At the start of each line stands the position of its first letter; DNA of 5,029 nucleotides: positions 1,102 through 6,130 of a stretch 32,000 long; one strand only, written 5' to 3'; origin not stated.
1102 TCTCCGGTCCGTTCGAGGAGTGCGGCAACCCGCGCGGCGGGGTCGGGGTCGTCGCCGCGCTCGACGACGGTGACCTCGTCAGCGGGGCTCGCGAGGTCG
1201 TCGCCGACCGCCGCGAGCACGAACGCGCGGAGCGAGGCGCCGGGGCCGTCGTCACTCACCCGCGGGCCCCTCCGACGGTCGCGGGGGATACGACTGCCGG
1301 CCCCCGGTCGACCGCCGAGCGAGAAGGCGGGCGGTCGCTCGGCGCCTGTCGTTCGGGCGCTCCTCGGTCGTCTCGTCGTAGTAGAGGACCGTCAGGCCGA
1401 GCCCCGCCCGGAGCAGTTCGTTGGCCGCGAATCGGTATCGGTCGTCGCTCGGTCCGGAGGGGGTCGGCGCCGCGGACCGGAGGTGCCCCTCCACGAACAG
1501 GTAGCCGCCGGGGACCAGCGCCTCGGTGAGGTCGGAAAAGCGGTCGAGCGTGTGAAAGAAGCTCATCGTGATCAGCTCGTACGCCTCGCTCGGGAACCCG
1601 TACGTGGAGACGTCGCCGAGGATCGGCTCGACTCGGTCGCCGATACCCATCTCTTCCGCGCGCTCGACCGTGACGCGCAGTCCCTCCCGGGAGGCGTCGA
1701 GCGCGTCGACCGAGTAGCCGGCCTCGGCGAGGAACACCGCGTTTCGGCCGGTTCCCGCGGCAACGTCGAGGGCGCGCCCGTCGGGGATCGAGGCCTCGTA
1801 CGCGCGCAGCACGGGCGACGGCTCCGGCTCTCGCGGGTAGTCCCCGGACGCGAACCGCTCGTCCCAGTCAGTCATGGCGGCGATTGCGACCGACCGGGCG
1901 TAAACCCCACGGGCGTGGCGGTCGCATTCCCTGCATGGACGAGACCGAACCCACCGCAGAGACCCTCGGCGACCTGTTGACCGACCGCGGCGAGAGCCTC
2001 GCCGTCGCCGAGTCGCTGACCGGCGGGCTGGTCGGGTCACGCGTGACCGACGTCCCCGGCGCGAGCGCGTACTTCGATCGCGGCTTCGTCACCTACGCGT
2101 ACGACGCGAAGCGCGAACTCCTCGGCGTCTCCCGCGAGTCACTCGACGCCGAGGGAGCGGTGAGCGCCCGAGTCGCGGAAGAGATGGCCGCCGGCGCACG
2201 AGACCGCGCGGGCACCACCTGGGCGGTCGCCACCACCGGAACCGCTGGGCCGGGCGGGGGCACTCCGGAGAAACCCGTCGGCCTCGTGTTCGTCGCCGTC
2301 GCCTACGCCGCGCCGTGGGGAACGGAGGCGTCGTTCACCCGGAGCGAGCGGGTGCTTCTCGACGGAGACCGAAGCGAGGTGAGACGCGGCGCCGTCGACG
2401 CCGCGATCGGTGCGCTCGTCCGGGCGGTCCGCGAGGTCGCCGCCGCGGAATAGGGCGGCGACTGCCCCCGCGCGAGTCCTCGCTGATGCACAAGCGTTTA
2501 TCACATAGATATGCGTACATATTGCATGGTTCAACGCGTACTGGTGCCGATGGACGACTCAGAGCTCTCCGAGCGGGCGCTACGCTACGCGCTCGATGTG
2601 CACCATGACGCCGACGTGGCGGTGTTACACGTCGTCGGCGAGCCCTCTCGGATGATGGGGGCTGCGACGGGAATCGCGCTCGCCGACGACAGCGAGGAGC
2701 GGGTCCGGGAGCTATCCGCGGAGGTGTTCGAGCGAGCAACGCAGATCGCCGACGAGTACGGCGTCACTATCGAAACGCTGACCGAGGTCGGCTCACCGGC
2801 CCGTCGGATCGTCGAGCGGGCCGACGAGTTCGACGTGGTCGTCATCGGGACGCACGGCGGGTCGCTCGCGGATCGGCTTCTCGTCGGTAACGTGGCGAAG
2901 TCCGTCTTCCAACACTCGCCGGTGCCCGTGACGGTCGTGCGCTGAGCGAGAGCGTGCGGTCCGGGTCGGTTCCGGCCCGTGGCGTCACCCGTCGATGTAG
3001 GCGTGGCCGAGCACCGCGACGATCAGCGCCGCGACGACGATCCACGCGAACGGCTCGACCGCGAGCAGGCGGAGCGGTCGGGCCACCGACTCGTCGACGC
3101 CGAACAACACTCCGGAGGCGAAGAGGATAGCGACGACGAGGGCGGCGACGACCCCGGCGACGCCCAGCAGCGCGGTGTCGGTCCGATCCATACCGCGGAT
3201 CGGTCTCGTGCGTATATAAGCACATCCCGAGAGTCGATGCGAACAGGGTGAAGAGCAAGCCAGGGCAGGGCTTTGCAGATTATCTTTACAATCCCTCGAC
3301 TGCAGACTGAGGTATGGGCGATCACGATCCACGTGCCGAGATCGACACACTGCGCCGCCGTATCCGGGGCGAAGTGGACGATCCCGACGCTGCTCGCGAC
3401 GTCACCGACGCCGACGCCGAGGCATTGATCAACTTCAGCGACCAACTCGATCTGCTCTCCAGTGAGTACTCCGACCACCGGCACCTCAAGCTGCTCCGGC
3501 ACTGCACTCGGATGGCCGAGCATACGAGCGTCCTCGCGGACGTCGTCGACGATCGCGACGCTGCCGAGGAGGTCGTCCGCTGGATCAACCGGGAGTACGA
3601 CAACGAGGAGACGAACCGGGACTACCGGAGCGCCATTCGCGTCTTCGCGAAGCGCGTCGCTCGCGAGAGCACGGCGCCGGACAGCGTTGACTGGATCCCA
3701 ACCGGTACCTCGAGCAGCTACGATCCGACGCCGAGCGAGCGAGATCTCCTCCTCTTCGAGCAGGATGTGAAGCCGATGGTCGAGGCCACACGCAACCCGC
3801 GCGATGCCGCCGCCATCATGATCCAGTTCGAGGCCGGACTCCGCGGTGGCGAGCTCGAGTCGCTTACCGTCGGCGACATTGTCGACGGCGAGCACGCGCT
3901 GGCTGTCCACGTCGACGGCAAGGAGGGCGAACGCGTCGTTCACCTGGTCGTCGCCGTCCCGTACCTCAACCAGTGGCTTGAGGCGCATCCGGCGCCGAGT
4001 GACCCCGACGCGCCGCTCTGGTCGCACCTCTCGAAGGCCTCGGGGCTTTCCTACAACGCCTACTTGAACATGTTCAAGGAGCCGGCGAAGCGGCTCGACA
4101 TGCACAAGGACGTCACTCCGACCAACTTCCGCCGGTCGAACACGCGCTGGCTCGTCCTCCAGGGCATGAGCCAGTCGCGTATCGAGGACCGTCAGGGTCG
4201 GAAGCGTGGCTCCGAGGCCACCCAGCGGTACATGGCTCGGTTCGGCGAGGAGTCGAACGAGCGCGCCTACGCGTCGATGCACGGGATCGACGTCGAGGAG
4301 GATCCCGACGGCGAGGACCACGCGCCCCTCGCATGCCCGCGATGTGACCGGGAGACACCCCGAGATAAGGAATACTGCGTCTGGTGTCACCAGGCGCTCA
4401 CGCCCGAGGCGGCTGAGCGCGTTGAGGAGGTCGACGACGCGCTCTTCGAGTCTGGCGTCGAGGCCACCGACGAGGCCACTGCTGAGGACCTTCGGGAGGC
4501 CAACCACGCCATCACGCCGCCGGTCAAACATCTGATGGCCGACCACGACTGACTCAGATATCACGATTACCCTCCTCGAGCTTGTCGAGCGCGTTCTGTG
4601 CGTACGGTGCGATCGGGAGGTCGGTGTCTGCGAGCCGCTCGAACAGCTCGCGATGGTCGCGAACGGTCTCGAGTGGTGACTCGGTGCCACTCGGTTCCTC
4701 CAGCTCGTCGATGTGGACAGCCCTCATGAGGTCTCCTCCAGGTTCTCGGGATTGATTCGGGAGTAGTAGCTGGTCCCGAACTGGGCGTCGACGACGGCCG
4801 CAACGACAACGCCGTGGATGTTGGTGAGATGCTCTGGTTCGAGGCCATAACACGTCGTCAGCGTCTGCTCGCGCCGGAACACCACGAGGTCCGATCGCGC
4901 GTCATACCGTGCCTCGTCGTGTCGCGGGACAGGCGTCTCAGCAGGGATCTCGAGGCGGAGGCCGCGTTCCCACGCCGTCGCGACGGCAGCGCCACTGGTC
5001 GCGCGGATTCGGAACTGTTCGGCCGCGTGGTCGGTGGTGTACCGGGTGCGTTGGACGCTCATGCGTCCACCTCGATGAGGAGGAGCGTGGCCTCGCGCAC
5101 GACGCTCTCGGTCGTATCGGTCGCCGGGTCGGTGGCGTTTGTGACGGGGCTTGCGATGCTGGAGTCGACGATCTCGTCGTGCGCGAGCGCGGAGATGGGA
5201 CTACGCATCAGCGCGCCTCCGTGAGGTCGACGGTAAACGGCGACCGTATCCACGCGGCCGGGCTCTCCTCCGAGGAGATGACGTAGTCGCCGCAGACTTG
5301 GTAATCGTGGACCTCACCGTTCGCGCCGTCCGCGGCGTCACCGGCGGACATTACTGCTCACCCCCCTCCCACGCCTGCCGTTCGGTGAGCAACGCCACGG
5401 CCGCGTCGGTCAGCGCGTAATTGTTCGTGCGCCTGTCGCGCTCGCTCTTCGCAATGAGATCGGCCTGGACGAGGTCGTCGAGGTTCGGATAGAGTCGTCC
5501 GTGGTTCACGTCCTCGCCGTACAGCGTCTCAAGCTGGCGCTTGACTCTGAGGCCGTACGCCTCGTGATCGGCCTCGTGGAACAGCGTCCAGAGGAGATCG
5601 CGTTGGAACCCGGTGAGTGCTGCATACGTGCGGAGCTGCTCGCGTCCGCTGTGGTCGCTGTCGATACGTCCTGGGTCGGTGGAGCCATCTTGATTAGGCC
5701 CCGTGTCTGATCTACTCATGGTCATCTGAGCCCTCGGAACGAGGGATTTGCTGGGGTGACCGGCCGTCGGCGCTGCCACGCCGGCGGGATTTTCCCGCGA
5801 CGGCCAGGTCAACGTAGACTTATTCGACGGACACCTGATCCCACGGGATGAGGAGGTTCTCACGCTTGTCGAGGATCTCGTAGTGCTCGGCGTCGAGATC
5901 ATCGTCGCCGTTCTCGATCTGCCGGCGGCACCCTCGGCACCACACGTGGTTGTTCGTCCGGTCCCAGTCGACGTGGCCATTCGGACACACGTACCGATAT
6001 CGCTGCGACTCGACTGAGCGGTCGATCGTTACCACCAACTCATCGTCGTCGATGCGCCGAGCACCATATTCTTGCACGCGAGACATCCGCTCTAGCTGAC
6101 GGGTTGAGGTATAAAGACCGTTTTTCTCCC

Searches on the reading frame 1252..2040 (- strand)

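Call 33: search_protein_families(library=pfam, proteins=[window:1252-2040:-], max_evalue=0.001)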
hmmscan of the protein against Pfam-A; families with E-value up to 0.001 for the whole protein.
window:1252-2040:- (262 aa): 6 families
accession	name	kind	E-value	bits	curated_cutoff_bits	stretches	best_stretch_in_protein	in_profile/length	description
PF13649.12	Methyltransf_25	-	7.1e-11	43.1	27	1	91-179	2-97/97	Methyltransferase domain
PF08241.18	Methyltransf_11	-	7.5e-07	30.1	21.2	1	91-182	1-94/95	Methyltransferase domain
PF03848.20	TehB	-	4.2e-06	26.8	20.4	1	63-157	8-99/193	Tellurite resistance protein TehB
PF09445.16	Methyltransf_15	-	4.7e-05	23.5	22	1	90-146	4-60/165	RNA cap guanine-N2 methyltransferase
PF13489.12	Methyltransf_23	-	8e-05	22.9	27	1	77-189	13-122/164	Methyltransferase domain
PF01209.24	Ubie_methyltran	-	0.00039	20.3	20.1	1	88-175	49-136/233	ubiE/COQ5 methyltransferase family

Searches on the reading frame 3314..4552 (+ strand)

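Call 33: search_protein_families(library=pfam, proteins=[window:3314-4552:+], max_evalue=0.001)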
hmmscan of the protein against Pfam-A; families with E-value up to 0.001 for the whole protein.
window:3314-4552:+ (412 aa): 1 family
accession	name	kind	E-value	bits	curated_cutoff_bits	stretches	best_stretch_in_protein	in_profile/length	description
PF00589.27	Phage_integrase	-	3.4e-12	46.9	27.1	1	149-308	5-167/172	Phage integrase family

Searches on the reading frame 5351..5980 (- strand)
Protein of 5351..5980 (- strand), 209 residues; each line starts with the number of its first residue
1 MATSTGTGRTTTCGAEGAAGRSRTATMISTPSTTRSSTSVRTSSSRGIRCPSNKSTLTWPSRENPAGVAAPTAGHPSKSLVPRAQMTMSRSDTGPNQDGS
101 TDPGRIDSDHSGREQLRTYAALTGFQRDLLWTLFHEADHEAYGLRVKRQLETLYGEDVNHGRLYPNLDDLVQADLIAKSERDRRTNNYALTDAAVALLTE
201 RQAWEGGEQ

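Call 33: search_protein_families(library=pfam, proteins=[window:5351-5980:-], max_evalue=0.001)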
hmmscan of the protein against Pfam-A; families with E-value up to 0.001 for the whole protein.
window:5351-5980:- (209 aa): 1 family
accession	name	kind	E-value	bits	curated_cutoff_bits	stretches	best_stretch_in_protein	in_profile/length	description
PF03551.20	PadR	-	2.4e-11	43.9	27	1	138-193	7-68/75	Transcriptional regulator PadR-like family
